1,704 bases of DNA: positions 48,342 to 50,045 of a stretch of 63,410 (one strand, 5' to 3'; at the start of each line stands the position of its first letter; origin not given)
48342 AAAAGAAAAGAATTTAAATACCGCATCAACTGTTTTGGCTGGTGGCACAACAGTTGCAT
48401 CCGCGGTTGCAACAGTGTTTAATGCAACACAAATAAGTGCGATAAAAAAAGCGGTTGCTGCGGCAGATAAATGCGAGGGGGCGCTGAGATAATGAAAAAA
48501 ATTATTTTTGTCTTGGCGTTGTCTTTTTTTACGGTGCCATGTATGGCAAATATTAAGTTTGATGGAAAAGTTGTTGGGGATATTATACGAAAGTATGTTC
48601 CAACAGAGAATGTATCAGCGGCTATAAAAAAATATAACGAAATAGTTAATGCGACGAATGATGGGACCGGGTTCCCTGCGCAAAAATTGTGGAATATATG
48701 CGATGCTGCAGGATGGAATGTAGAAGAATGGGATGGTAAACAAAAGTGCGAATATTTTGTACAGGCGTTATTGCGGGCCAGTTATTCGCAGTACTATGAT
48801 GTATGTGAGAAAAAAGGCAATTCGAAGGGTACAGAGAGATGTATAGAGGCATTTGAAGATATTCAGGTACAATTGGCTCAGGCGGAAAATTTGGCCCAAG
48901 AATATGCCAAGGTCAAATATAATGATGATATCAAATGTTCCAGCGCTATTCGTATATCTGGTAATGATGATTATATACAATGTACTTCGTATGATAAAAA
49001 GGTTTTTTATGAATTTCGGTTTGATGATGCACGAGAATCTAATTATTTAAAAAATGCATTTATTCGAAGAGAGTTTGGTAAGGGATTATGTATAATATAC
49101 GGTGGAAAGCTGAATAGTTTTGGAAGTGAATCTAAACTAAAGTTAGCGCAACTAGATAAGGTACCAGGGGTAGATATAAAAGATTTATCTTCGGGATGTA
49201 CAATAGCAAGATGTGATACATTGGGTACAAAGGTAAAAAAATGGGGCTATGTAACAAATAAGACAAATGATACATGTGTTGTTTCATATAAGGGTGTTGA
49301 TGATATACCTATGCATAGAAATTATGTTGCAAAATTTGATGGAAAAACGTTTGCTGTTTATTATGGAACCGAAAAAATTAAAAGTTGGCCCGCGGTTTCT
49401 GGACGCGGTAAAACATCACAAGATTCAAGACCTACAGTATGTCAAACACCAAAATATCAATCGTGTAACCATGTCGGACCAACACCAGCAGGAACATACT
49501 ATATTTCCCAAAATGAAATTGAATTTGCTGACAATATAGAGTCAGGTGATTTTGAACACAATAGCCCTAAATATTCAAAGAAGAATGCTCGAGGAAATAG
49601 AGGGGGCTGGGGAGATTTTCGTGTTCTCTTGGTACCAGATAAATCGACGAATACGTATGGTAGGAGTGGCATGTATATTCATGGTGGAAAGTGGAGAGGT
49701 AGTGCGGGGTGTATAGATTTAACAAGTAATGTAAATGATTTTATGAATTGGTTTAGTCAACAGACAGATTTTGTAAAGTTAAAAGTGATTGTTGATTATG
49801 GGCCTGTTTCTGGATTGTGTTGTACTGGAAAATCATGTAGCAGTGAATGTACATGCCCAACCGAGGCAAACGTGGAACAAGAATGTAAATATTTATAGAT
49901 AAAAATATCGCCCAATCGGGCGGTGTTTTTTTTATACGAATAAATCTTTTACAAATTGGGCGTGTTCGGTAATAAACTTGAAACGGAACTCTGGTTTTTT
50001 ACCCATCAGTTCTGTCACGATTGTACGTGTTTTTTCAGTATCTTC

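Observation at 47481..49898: Translationally coupled exported pair: glycine-zipper/coiled-coil protein plus a Cys-rich protein ending in a Tlde1/YkuD-like L,D-transpeptidase-fold domain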

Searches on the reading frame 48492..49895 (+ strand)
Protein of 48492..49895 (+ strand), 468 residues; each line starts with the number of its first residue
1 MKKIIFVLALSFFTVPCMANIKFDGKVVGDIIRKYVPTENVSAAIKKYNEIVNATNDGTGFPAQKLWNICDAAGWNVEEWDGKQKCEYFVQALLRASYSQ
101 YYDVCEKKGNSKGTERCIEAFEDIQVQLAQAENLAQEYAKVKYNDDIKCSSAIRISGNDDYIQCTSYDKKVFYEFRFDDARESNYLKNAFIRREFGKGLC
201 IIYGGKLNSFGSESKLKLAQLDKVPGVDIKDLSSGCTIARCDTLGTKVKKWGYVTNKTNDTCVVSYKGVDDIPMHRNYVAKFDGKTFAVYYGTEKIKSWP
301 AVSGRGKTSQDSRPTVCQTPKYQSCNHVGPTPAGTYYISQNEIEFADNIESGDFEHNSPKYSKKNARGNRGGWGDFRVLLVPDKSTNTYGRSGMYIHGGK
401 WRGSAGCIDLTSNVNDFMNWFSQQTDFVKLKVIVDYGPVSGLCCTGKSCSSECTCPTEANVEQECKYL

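Call 3: search_protein_families(library=pfam, proteins=[window:48492-49895:+], max_evalue=1)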
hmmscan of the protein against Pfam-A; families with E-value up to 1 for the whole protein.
window:48492-49895:+ (468 aa): 2 families
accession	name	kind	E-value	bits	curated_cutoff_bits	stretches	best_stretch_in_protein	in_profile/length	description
PF03734.19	YkuD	-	8.7e-09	36.5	23.4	1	285-425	12-142/146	L,D-transpeptidase catalytic domain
PF10908.13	Tlde1_dom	-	1.4e-08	35.7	30.1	1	318-425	14-110/120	Tlde1 domain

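Call 4: search_protein_families(library=ncbifam, proteins=[window:48492-49895:+], max_evalue=1)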
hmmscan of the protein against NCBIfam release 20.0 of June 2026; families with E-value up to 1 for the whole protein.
window:48492-49895:+ (468 aa): 0 families

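Call 5: search_solved_structures(query=window:48492-49895:+, max_evalue=10, show_alignments=3)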
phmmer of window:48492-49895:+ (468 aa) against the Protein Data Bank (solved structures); distinct sequences matched with E-value up to 10: 0.

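Call 9: find_homologous_proteins(query=window:48492-49895:+, max_evalue=0.001)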
Query window:48492-49895:+ (468 aa): 67 proteins with E <= 0.001 among 3508 candidates.
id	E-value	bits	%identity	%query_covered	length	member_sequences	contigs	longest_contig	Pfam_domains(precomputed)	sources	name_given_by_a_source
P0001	0.0e+0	1101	100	100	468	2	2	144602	PF03734.20,PF10908.14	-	-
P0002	8.2e-228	775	70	100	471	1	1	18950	PF10908.14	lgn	-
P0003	7.8e-166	571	55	100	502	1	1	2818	PF03734.20,PF10908.14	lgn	-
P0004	6.1e-127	443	46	100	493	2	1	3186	PF10908.14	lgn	-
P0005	9.4e-123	429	45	100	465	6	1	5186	PF10908.14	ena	-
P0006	3.9e-122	427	47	100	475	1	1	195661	PF03734.20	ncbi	-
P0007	1.2e-121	425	45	100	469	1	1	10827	PF03734.20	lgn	-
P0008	6.8e-116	406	46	100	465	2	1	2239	PF03734.20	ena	-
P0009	2.2e-115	405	45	100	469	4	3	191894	PF03734.20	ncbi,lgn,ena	-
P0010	2.3e-108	381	48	79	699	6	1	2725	PF03734.20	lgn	-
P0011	1.9e-105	372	46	89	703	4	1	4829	PF03734.20,PF10908.14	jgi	-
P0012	1.5e-104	369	42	100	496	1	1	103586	-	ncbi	-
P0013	1.3e-95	339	42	89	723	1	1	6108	PF03734.20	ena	-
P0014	2.7e-93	332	45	80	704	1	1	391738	-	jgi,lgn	jgi:hypothetical protein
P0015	7.5e-66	241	43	61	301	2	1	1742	PF03734.20,PF10908.14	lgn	-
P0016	4.1e-25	107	45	30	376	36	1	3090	PF03734.20,PF04233.20,PF10908.14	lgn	-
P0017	1.4e-24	105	44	30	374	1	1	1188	PF03734.20,PF04233.20,PF10908.14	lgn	-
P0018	1.9e-24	105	46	30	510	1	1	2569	PF03734.20,PF10908.14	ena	-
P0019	4.4e-24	104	46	30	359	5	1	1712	PF03734.20,PF10908.14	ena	-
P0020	4.1e-22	97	44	30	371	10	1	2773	PF04233.20,PF10908.14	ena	-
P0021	4.8e-21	93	43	30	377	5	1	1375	PF03734.20,PF04233.20,PF10908.14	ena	-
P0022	1.7e-20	92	42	33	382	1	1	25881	PF03734.20,PF04233.20,PF10908.14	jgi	-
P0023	2.2e-20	91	42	33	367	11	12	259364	PF03734.20,PF04233.20,PF10908.14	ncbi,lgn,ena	-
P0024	2.4e-20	91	42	33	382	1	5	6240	PF03734.20,PF04233.20,PF10908.14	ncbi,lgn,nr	ncbi:MAG TPA: hypothetical protein DD611_03165 [Alphaproteobacteria bacterium]|nr:hypothetical prote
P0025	1.2e-19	89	34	41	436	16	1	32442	PF10908.14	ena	-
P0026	6.9e-19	86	41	33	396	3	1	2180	PF03734.20,PF10908.14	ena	-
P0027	9.5e-19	86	37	37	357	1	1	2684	PF10908.14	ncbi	-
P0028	1.8e-18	85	39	33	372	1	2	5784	PF04233.20,PF10908.14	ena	-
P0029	2.5e-18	85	33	40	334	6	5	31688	PF04233.20,PF10908.14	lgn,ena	-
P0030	2.5e-18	85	39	34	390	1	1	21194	PF10908.14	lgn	-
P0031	4.6e-17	80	37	32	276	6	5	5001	PF10908.14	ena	-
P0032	1.8e-16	78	37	32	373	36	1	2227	PF10908.14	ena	-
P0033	4.6e-16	77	36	32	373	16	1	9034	PF04233.20,PF10908.14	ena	-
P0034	6.3e-16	77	38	33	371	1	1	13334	PF10908.14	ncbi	-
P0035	6.5e-16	77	37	30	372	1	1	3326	PF03734.20,PF04233.20,PF10908.14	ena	-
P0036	2.0e-15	75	38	34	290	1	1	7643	PF03734.20,PF10908.14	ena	-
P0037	3.1e-15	74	32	43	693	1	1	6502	PF05593.20,PF01476.27,PF10908.14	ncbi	-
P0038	3.9e-15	74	38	35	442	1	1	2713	PF03734.20,PF10908.14,PF03527.21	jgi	jgi:RHS repeat-associated protein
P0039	1.3e-14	72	38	34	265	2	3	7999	PF10908.14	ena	-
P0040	1.6e-14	72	32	33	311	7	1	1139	PF03734.20,PF10908.14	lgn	-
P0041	3.6e-14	71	34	40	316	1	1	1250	PF10908.14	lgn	-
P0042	4.5e-14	70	35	35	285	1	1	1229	PF10908.14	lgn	-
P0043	1.0e-13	69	31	55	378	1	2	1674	PF03734.20,PF10908.14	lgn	-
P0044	1.1e-13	69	34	34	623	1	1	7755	PF01476.27,PF10908.14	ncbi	-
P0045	4.0e-13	67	35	32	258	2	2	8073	PF03734.20,PF10908.14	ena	-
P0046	7.3e-13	67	34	33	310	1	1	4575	PF01476.27,PF10908.14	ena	-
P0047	1.0e-12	66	32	33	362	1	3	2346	PF03734.20,PF01471.24,PF10908.14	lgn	-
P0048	3.2e-12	64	34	33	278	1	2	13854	PF10908.14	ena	-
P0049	3.7e-12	64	38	30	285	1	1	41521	PF10908.14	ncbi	-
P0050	1.1e-11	63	37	31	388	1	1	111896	PF13699.12,PF10908.14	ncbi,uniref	ncbi:MAG: eCIS core domain-containing protein [Tannerella sp.]|uniref:eCIS core domain-containing pr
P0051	1.4e-11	62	37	34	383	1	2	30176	PF13699.12,PF10908.14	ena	-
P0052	4.1e-11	61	31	33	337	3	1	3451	PF01471.24,PF10908.14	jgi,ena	jgi:peptidoglycan hydrolase-like protein with peptidoglycan-binding domain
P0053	4.1e-11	61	31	30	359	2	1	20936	PF01471.24,PF10908.14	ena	-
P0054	4.1e-11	61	35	34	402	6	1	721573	PF10908.14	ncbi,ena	-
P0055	9.0e-11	60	30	34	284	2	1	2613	PF03734.20,PF10908.14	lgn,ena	-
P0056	9.0e-10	56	35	33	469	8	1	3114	PF05593.20,PF25023.2,PF10908.14,PF03527.21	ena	-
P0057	1.2e-9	56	31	33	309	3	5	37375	PF03734.20,PF10908.14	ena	-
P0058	1.5e-9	56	31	30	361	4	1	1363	PF03734.20,PF10908.14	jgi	jgi:hypothetical protein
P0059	2.1e-9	55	28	33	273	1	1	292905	PF03734.20,PF10908.14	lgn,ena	-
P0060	1.2e-8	53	34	33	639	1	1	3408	PF05593.20,PF25023.2,PF10908.14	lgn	-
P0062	2.1e-8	52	52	13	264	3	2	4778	PF10908.14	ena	-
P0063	1.3e-7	49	35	31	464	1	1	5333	PF05593.20,PF03734.20,PF25023.2,PF10908.14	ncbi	-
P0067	1.5e-6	46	33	31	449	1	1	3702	PF10908.14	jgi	jgi:RHS repeat-associated protein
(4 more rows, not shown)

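Call 12: find_encoding_contigs(protein=P0006, flank=6000, max_places=3)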
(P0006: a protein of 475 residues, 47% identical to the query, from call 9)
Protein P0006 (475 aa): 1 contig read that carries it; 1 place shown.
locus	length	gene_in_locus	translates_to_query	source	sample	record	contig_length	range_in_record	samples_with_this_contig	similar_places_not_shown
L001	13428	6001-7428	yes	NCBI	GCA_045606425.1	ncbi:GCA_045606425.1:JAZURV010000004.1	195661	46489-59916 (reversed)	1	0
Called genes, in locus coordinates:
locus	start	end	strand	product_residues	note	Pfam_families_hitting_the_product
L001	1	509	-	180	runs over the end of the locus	-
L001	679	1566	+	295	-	PF10671:TcpQ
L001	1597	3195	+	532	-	PF00263:Secretin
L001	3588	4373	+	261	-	PF09479:Flg_new (weak)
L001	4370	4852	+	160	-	-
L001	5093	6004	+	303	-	-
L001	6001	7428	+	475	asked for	PF03734:YkuD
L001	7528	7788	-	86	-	-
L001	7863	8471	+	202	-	PF02660:G3P_acyltransf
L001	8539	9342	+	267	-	-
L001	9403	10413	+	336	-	PF02481:DNA_processg_A, PF17782:WHD_DprA (faint)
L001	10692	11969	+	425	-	PF11638:DnaA_N, PF00308:Bac_DnaA, PF00004:AAA, PF08299:Bac_DnaA_C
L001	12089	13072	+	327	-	-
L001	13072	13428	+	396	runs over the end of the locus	-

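Call 13: find_encoding_contigs(protein=P0009, flank=6000, max_places=3)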
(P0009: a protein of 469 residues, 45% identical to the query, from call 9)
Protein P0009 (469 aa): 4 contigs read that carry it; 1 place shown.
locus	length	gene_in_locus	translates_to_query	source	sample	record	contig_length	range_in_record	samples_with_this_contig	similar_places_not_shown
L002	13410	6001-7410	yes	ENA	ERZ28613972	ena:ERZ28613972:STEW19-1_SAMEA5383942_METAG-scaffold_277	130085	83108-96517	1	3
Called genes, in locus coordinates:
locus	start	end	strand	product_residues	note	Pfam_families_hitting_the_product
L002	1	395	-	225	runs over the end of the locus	PF02463:SMC_N (faint), PF00005:ABC_tran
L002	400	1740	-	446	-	PF19295:SufBD_N, PF01458:SUFBD_core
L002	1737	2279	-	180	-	-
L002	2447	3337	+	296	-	PF10671:TcpQ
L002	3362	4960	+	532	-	PF00263:Secretin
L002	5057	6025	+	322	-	-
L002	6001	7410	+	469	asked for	PF03734:YkuD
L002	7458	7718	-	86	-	-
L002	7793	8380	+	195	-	PF02660:G3P_acyltransf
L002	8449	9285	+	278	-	-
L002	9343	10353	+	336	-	PF18306:LDcluster4 (faint), PF02481:DNA_processg_A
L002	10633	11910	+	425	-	PF11638:DnaA_N (weak), PF00308:Bac_DnaA, PF00004:AAA, PF08299:Bac_DnaA_C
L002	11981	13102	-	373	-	PF00226:DnaJ, PF01556:DnaJ_C, PF00684:DnaJ_CXXCXGXG, PF15777:Anti-TRAP (faint)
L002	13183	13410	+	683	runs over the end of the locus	PF02518:HATPase_c, PF00204:DNA_gyraseB, PF01751:Toprim, PF00986:DNA_gyraseB_C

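Call 14: find_encoding_contigs(protein=P0014, flank=6000, max_places=3)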
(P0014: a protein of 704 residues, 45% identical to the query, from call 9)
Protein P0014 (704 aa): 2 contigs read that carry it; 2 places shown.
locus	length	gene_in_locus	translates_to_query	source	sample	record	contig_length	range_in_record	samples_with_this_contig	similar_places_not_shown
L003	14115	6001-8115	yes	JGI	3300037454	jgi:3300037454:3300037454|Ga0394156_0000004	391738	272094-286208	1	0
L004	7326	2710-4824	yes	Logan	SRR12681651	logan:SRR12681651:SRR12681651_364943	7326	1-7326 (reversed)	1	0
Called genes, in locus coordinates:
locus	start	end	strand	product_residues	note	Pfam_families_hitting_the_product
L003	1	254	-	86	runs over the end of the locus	PF01649:Ribosomal_S20p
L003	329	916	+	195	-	PF02660:G3P_acyltransf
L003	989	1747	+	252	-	-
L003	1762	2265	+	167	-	-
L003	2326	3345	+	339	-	PF02481:DNA_processg_A, PF17782:WHD_DprA (weak)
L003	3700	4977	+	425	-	PF11638:DnaA_N, PF00308:Bac_DnaA, PF00004:AAA, PF08299:Bac_DnaA_C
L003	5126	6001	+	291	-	-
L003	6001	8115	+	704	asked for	-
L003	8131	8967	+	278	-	-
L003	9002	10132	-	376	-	PF00226:DnaJ, PF01556:DnaJ_C, PF00684:DnaJ_CXXCXGXG, PF15777:Anti-TRAP (weak)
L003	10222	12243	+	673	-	PF02518:HATPase_c, PF00204:DNA_gyraseB, PF01751:Toprim, PF00986:DNA_gyraseB_C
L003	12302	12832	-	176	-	PF01066:CDP-OH_P_transf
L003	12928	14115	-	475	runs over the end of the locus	PF01541:GIY-YIG, PF27096:UvrC_M, PF02151:UVR, PF08459:UvrC_RNaseH_dom, PF12826:HHH_2, PF14520:HHH_5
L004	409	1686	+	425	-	PF11638:DnaA_N, PF00308:Bac_DnaA, PF00004:AAA, PF08299:Bac_DnaA_C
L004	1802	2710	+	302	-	-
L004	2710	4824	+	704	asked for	-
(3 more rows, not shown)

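Call 36: predict_structure(alignment_id=A2)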
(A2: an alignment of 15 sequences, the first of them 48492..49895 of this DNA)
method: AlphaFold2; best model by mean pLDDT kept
length: 468 residues; sequences in the alignment: 15
mean_pLDDT: 72.1   pTM: 0.69
mean pLDDT of the five models: 72.1, 68.4, 66.5, 58.8, 53.2
residues with pLDDT >= 90: 87; 70-90: 203; 50-70: 85; < 50: 93
segments of 3 or more residues with pLDDT < 50: 1-21, 210-220, 225-227, 305-328, 440-468
pLDDT, mean of each block of 10 residues (from residue 1): 37 32 67 85 88 65 76 85 80 61 64 81 86 93 86 75 79 86 68 91 83 43 51 83 93 89 88 90 89 87 54 43 43 85 79 68 58 78 82 76 64 85 87 74 43 42 35
secondary structure, 60 per line:
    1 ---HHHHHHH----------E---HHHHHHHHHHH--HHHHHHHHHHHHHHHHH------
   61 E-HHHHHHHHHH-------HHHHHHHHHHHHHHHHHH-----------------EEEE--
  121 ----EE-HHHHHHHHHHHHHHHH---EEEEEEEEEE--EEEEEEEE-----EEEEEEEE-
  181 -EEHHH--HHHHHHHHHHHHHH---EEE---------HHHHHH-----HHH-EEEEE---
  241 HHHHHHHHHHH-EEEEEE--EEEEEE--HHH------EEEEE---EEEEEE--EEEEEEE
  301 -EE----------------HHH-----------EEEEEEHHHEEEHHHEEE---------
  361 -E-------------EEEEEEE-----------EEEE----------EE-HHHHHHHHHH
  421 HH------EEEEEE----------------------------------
elements in order: H4-10 H25-35 H38-54 H63-72 H80-97 E115-118 H128-143 E147-156 E159-166 E172-179 H189-202 E206-208 H218-223 E233-237 H241-251 E253-258 E261-266 E278-282 E286-291 E294-300 E334-339 E343-345 E349-351 E376-382 E394-397 H411-422 E429-434

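Call 39: fold_search(model_id=the predicted structure, library=pdb)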
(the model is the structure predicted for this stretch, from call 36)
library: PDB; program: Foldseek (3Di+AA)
matches with E <= 10: 639; with E <= 0.001: 26
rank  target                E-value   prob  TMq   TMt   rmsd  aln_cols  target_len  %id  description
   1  5uwv_D                1.3e-05  0.99  0.18  0.24  20.0       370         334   12  Crystal structure of Mycobacterium abscessus L,D-transpeptidase 2 (released 2017-08-16)
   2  5uwv_A                1.4e-05  0.99  0.17  0.23  19.6       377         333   13  Crystal structure of Mycobacterium abscessus L,D-transpeptidase 2 (released 2017-08-16)
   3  5uwv_C                1.5e-05  1.00  0.19  0.25  19.3       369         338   11  Crystal structure of Mycobacterium abscessus L,D-transpeptidase 2 (released 2017-08-16)
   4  5uwv_E                4.4e-05  0.99  0.18  0.24  20.0       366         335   11  Crystal structure of Mycobacterium abscessus L,D-transpeptidase 2 (released 2017-08-16)
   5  5uwv_B                4.4e-05  0.99  0.17  0.23  19.7       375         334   12  Crystal structure of Mycobacterium abscessus L,D-transpeptidase 2 (released 2017-08-16)
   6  5d7h_A                1.1e-04  0.97  0.18  0.23  18.8       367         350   10  X-RAY CRYSTAL STRUCTURE OF L,D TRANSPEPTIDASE 2 FROM MYCOBACTERIUM TUBERCULOSIS (released 2016-09-28)
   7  5d7h_B                1.3e-04  0.97  0.18  0.23  20.3       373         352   11  X-RAY CRYSTAL STRUCTURE OF L,D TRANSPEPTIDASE 2 FROM MYCOBACTERIUM TUBERCULOSIS (released 2016-09-28)
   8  1y7m_A                1.3e-04  1.00  0.19  0.50   8.0       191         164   15  Crystal Structure of the B. subtilis YkuD protein at 2 A resolution (released 2005-03-01)
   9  3vyn_B                2.0e-04  0.97  0.19  0.25  19.1       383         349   12  Crystal structure of Mycobacterium tuberculosis L,D-transpeptidase LdtMt2 N55 truncation mutant (resideus 55-408) (released 2013-06-19)
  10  5e51_C                2.1e-04  1.00  0.18  0.39  10.5       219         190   15  Crystal structure of Mycobacterium tuberculosis L,D-transpeptidase 1 with Faropenem adduct (released 2016-10-26)
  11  4qr7                  3.1e-04  0.95  0.19  0.24  19.1       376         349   11  Structure and specificity of L-D-Transpeptidase from Mycobacterium tuberculosis and antibiotic resistance: Calcium bindi (released 2015-07-29)
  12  5du7_A                3.1e-04  0.95  0.19  0.24  20.0       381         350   11  Crystal structure of ldtMt2 at 1.79 Angstrom resolution (released 2016-09-28)
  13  5lbg_A                3.3e-04  1.00  0.19  0.31  11.1       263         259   11  Crystal structure of the Mycobacterium tuberculosis L,D-transpeptidase-2 (LdtMt2) BC-module with faropenem-derived add (released 2017-01-18)
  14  3zqd_MODEL_1_A        3.9e-04  1.00  0.19  0.46   8.2       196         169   15  B. subtilis L,D-transpeptidase (released 2012-05-23)
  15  8a1l_A                4.1e-04  0.92  0.18  0.23  19.3       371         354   12  Crystal structure of the transpeptidase LdtMt2 from Mycobacterium tuberculosis in complex with alpha-chloro ketone 2 (released 2023-06-14)
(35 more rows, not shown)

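Call 42: search_solved_structures(query=A2, max_evalue=10, show_alignments=3)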
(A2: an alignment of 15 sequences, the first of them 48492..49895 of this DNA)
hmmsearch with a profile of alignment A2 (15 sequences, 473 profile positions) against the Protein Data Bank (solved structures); distinct sequences matched with E-value up to 10: 9.
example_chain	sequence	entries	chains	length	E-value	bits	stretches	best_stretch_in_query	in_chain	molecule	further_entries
4eoz_A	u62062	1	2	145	0.11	14.9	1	143-244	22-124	Speckle-type POZ protein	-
3htm_A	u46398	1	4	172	0.14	14.6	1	143-244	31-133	Speckle-type POZ protein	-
4j8z_A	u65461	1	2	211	0.23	13.8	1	143-244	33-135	Speckle-type POZ protein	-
3hqi_A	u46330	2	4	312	0.49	12.7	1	143-244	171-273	Speckle-type POZ protein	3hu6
8dwt_C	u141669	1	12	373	0.7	12.2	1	143-244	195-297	Speckle-type POZ protein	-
8dwu_A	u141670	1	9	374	0.7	12.2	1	143-244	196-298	Speckle-type POZ protein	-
8dwv_A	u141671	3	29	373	0.71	12.2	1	143-244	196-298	Speckle-type POZ protein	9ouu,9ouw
8dws_A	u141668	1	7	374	0.71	12.2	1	143-244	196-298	Speckle-type POZ protein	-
9out_C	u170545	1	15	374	0.71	12.2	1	143-244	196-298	Speckle-type POZ protein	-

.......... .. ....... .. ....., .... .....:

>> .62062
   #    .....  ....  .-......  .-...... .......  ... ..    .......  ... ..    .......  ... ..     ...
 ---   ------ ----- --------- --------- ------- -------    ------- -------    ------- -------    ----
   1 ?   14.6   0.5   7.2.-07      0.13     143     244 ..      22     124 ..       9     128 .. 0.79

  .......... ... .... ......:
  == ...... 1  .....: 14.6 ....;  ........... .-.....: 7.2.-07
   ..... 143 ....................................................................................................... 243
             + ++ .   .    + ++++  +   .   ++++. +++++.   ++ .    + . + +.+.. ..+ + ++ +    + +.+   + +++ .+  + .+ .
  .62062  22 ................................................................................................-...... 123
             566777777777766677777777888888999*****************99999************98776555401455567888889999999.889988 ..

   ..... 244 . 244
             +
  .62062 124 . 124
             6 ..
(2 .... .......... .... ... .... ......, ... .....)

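Call 43: find_encoding_contigs(protein=P0001, flank=10000, max_places=3)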
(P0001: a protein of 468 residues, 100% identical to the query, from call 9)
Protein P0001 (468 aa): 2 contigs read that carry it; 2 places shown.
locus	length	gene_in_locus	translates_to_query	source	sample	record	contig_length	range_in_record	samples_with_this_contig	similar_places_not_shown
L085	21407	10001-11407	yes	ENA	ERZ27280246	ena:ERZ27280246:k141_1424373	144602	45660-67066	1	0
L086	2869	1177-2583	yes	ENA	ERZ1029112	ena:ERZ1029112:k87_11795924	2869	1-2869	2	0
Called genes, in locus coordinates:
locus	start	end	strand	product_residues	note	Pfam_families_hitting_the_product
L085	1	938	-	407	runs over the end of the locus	PF19295:SufBD_N, PF01458:SUFBD_core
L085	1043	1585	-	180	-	-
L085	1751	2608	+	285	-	PF10671:TcpQ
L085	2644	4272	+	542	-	PF00263:Secretin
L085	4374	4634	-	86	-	-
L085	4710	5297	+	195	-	PF02660:G3P_acyltransf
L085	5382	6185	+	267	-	-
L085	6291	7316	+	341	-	PF02481:DNA_processg_A, PF17782:WHD_DprA (weak)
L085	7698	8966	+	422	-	PF11638:DnaA_N, PF00308:Bac_DnaA, PF00004:AAA (weak), PF08299:Bac_DnaA_C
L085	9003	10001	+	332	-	-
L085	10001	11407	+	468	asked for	PF03734:YkuD, PF10908:Tlde1_dom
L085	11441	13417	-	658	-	PF02518:HATPase_c, PF00204:DNA_gyraseB, PF01751:Toprim, PF00986:DNA_gyraseB_C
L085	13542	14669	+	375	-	PF00226:DnaJ, PF01556:DnaJ_C, PF00684:DnaJ_CXXCXGXG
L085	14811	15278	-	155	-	-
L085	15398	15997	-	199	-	PF01066:CDP-OH_P_transf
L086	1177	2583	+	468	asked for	PF03734:YkuD, PF10908:Tlde1_dom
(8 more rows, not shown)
